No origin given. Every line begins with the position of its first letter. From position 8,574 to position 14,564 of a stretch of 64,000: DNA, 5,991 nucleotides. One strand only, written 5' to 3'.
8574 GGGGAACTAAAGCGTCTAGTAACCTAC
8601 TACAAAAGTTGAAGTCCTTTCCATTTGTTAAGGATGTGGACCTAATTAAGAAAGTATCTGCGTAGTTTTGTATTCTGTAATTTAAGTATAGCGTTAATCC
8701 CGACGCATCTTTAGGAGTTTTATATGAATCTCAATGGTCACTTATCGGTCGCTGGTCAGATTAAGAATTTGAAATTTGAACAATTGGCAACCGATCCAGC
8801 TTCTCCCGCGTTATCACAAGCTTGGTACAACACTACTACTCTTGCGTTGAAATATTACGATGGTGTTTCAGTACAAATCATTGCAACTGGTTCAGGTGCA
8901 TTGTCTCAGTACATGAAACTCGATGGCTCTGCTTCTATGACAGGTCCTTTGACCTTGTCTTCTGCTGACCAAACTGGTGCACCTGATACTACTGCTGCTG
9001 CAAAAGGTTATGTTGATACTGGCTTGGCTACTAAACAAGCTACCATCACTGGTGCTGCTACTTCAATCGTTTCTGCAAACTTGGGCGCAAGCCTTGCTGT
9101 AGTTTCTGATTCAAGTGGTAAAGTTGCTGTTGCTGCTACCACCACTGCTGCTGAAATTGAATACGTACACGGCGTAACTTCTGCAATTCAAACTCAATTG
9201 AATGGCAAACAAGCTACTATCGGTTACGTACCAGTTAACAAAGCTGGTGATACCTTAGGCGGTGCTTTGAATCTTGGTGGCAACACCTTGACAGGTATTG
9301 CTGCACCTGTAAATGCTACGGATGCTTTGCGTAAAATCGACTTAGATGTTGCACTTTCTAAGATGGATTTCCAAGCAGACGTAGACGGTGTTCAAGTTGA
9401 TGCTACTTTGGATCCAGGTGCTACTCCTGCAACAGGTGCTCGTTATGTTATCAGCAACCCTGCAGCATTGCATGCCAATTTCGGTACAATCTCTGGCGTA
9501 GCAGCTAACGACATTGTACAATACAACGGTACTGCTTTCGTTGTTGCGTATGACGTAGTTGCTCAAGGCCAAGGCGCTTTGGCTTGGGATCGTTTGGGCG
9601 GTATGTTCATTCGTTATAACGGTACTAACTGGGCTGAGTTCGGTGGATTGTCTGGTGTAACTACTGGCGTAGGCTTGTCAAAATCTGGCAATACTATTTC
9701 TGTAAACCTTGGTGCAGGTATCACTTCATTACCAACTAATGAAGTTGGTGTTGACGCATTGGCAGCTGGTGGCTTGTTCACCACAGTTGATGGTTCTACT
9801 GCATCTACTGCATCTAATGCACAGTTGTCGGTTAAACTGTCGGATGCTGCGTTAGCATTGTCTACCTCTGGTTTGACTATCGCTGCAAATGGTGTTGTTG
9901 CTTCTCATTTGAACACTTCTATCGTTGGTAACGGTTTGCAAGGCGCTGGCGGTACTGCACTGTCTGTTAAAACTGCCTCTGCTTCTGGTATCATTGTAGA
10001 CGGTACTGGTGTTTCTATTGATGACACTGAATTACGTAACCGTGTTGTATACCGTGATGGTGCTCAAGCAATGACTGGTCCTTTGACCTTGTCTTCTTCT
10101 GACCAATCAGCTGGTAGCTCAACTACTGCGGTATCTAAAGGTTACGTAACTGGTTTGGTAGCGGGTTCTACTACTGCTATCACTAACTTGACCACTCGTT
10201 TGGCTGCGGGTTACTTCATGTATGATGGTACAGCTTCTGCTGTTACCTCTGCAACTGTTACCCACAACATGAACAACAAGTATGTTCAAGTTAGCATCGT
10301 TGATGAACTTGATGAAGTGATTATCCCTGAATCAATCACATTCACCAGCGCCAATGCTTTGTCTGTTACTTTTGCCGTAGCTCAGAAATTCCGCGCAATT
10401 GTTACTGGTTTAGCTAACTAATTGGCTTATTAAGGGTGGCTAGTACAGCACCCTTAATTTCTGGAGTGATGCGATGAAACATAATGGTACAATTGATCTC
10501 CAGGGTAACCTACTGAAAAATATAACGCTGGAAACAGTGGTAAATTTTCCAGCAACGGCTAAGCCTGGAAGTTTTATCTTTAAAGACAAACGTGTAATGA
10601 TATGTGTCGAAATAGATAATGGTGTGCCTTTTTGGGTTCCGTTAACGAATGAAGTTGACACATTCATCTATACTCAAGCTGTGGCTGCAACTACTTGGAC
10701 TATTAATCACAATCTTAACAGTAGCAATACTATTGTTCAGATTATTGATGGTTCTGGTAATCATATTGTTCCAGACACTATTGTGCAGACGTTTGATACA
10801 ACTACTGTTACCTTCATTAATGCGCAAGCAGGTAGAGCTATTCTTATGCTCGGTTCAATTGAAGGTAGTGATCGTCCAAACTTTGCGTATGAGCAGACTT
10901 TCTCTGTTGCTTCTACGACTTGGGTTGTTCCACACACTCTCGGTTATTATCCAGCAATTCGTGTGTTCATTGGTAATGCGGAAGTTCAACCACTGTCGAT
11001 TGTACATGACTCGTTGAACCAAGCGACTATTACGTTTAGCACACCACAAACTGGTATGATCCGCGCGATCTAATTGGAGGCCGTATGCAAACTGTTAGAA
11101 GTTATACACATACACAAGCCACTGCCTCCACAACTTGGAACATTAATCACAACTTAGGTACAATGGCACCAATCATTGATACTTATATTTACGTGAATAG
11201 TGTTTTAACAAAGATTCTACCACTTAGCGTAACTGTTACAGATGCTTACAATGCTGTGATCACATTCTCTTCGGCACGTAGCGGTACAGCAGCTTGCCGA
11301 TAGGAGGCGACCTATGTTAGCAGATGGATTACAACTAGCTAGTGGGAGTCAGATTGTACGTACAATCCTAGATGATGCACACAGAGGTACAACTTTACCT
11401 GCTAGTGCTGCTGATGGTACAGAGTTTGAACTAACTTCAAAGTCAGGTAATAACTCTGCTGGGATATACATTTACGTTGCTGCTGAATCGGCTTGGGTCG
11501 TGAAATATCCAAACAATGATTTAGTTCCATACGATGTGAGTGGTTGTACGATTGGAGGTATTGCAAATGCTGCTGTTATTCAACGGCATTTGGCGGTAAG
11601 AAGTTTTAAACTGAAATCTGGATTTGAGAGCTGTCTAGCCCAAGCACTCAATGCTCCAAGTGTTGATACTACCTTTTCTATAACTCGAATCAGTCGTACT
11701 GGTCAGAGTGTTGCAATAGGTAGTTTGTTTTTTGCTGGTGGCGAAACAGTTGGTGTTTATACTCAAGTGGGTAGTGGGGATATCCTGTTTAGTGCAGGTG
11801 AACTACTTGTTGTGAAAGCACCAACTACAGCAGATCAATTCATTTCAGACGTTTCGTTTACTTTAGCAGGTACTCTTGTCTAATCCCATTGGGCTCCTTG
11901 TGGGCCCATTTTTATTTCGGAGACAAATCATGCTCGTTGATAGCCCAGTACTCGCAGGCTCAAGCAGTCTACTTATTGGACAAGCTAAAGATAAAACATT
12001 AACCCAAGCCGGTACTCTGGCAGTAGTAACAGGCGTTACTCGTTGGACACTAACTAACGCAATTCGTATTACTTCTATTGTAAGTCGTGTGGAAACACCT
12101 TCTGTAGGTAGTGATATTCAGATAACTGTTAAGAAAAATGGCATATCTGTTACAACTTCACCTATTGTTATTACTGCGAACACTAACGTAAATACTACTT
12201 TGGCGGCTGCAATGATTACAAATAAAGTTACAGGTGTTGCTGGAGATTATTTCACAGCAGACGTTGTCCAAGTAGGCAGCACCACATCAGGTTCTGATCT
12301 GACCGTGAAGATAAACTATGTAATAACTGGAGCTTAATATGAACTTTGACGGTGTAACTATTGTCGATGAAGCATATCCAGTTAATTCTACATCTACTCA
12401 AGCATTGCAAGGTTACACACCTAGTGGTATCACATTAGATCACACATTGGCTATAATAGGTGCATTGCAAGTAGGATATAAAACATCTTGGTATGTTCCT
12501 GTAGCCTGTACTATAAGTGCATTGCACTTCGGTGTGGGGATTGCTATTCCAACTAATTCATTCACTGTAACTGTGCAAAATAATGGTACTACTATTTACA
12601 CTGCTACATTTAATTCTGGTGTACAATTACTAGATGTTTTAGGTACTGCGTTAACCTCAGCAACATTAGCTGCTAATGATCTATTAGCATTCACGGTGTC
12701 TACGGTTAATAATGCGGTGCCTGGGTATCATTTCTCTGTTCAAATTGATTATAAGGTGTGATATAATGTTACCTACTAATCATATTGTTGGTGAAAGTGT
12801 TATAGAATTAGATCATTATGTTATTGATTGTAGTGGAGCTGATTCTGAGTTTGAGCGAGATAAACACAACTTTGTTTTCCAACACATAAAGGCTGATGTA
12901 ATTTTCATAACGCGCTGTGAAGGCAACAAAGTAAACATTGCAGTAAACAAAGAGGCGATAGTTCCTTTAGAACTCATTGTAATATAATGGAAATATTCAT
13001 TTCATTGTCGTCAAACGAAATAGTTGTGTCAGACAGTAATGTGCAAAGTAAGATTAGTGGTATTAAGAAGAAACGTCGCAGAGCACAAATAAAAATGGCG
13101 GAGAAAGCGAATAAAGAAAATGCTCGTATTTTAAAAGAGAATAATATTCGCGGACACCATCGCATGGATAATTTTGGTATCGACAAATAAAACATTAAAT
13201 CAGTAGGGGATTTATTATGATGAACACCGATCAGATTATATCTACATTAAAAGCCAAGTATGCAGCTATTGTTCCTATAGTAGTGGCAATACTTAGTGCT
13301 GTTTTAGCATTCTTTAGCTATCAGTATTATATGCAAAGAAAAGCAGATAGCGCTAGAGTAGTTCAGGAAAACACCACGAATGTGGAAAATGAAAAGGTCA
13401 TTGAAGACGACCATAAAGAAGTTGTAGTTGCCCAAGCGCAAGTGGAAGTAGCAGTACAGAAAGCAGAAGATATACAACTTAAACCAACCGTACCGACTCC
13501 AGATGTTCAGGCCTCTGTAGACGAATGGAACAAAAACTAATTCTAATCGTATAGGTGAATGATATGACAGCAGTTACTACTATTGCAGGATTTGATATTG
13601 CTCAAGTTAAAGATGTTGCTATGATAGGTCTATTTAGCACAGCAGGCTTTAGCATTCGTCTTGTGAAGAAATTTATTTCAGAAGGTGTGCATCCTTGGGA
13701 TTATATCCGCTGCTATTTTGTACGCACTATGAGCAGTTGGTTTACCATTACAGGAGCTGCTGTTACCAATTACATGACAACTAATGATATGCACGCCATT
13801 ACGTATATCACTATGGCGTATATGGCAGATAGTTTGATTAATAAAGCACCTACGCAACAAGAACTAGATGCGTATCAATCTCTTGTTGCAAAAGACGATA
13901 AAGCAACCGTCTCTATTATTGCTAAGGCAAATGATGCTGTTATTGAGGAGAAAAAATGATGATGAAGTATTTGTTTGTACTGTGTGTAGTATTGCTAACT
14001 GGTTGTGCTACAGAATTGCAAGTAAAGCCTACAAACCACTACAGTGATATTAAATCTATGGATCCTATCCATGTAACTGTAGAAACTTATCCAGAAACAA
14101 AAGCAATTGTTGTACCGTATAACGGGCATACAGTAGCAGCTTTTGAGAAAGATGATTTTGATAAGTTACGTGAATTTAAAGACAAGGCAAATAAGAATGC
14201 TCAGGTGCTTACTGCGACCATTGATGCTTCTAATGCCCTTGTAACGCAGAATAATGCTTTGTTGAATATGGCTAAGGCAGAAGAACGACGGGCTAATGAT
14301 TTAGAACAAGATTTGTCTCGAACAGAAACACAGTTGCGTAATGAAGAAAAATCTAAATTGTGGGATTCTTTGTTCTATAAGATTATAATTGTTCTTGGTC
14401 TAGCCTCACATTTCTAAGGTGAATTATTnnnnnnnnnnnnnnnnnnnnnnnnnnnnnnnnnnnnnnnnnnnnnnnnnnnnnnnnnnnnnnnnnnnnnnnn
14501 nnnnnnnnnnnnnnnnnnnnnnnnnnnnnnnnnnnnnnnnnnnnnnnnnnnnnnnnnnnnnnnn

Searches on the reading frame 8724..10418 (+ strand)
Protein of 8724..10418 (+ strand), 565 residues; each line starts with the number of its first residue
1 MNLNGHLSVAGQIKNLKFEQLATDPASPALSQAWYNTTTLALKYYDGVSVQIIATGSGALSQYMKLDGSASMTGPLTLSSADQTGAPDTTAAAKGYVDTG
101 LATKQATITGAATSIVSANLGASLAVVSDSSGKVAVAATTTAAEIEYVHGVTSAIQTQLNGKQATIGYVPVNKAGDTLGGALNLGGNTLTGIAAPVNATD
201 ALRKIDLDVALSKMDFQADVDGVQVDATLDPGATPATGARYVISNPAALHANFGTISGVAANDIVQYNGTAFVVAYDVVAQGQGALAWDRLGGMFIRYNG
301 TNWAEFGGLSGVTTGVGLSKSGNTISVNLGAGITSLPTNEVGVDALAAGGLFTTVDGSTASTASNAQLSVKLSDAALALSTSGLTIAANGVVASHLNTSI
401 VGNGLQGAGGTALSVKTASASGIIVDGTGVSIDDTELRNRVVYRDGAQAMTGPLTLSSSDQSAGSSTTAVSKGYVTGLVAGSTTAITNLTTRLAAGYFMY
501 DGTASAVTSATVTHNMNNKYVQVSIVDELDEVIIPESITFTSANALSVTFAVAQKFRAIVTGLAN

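Call 19: search_protein_families(library=phrogs, proteins=[window:8724-10418:+], max_evalue=0.00001)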
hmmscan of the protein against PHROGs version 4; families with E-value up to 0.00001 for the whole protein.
window:8724-10418:+ (565 aa): 2 families
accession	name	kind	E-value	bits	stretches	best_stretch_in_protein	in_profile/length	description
phrog_16122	-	head and packaging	3.6e-123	413.3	1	4-563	3-522/526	virion structural protein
phrog_21918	-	unknown function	1.5e-06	28.9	1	497-561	64-127/200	-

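Call 95: find_related_loci(query=window:8724-10418:+, collection=viral_contigs, flank=10000)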
Query window:8724-10418:+ (565 aa) in viral_contigs; peptide patterns used: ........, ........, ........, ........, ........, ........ (x = any residue, [..] = any of these).
19 stretches matched a pattern; 8 encode a relative of the query (tblastn E <= 1e-3); 8 distinct loci.
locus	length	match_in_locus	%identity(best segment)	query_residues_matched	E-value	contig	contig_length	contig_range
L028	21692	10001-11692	59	1-563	0e+0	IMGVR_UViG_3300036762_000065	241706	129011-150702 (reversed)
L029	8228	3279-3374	53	12-43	2e-6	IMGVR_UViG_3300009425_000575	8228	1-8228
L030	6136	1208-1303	53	12-43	2e-6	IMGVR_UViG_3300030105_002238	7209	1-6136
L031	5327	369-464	53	12-43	2e-6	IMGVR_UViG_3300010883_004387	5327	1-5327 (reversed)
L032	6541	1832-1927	44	12-43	9e-5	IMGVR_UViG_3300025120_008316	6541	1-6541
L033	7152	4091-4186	47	12-43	3e-4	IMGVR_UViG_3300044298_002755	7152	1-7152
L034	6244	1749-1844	47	12-43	3e-4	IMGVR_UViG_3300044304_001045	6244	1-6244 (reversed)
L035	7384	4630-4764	33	12-56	4e-4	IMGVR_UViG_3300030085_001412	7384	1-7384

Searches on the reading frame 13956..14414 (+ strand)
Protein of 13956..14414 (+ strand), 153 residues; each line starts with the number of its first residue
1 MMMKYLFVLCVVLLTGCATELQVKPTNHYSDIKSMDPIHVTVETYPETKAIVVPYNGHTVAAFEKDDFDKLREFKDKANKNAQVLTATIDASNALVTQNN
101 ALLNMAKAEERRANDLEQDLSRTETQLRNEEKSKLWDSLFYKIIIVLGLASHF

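Call 20: search_protein_families(library=phrogs, proteins=[window:13956-14414:+], max_evalue=0.001)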
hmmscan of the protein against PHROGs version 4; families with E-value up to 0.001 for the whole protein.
window:13956-14414:+ (153 aa): 3 families
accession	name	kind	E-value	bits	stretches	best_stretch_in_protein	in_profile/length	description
phrog_23384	-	other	5.1e-22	79.4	1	2-150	1-155/158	lipoprotein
phrog_812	-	lysis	4e-05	24.7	1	1-88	1-83/102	Rz-like spanin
phrog_6360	-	unknown function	0.00054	21.1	0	1-43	1-47/122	-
